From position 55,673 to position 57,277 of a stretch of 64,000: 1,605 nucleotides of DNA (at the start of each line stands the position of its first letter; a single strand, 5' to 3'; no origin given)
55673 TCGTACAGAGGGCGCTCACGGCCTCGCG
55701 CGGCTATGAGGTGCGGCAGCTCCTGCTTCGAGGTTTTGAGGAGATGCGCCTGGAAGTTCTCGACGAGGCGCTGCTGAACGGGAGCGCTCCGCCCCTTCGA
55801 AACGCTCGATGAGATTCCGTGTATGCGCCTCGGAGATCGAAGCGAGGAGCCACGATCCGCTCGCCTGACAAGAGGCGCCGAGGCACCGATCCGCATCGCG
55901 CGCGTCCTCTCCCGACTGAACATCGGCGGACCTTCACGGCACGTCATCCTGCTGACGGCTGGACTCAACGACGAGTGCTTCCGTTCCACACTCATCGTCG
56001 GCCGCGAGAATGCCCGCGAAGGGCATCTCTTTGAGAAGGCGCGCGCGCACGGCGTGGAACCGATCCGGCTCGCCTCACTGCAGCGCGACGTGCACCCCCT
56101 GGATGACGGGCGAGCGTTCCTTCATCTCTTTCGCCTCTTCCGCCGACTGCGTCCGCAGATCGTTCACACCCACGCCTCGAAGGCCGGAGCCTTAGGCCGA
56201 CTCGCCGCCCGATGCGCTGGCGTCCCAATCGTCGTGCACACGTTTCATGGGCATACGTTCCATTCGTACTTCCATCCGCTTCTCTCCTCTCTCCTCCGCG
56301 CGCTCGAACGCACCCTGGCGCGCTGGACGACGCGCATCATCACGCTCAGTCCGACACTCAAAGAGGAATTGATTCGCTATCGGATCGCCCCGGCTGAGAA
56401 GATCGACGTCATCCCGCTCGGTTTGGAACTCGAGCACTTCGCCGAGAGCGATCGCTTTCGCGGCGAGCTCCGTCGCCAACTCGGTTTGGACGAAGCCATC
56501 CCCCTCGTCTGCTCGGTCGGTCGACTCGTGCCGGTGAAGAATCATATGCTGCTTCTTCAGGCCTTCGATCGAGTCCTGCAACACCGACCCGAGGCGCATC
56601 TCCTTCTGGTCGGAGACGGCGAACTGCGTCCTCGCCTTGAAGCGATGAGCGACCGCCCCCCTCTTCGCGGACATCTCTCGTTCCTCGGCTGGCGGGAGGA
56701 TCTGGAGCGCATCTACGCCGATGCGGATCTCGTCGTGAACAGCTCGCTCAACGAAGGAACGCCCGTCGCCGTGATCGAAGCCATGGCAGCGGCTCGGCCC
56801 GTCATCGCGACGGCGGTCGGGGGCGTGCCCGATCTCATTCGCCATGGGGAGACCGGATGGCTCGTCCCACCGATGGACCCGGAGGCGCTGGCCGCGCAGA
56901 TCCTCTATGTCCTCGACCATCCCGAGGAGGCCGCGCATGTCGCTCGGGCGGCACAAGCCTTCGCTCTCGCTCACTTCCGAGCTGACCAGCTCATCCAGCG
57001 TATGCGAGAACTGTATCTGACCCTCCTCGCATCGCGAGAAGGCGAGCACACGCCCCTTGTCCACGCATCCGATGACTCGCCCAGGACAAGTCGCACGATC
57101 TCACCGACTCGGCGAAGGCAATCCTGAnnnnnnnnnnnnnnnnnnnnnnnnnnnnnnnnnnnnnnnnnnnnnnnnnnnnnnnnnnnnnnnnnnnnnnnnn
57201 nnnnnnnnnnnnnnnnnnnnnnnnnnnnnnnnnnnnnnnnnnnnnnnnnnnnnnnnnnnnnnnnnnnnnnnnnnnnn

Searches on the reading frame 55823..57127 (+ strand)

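Call 44: search_protein_families(library=pfam, proteins=[window:55823-57127:+], max_evalue=0.00001)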
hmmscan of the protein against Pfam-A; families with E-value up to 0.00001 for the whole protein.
window:55823-57127:+ (434 aa): 7 families
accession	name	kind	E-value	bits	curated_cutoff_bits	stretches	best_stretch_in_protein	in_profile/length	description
PF00534.26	Glycos_transf_1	-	2e-40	138.6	26.4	1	214-378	3-170/172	Glycosyl transferases group 1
PF13692.12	Glyco_trans_1_4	-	8.6e-40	136.7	27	1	227-365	2-141/142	Glycosyl transferases group 1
PF13439.12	Glyco_transf_4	-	1.3e-24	87.5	28.5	1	34-204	1-169/170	Glycosyltransferase Family 4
PF13579.12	Glyco_trans_4_4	-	5e-23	82.6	29.7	1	35-200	1-158/158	Glycosyl transferase 4-like domain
PF13524.12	Glyco_trans_1_2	-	2.6e-11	44.1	25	1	273-394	22-142/144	Glycosyl transferase-like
PF13477.12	Glyco_trans_4_2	-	3.3e-09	37.5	23.4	1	92-174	57-137/139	Glycosyl transferase 4-like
PF20706.3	GT4-conflict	-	1.9e-08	34.2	26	1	160-377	138-368/385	Family 4 Glycosyltransferase in conflict systems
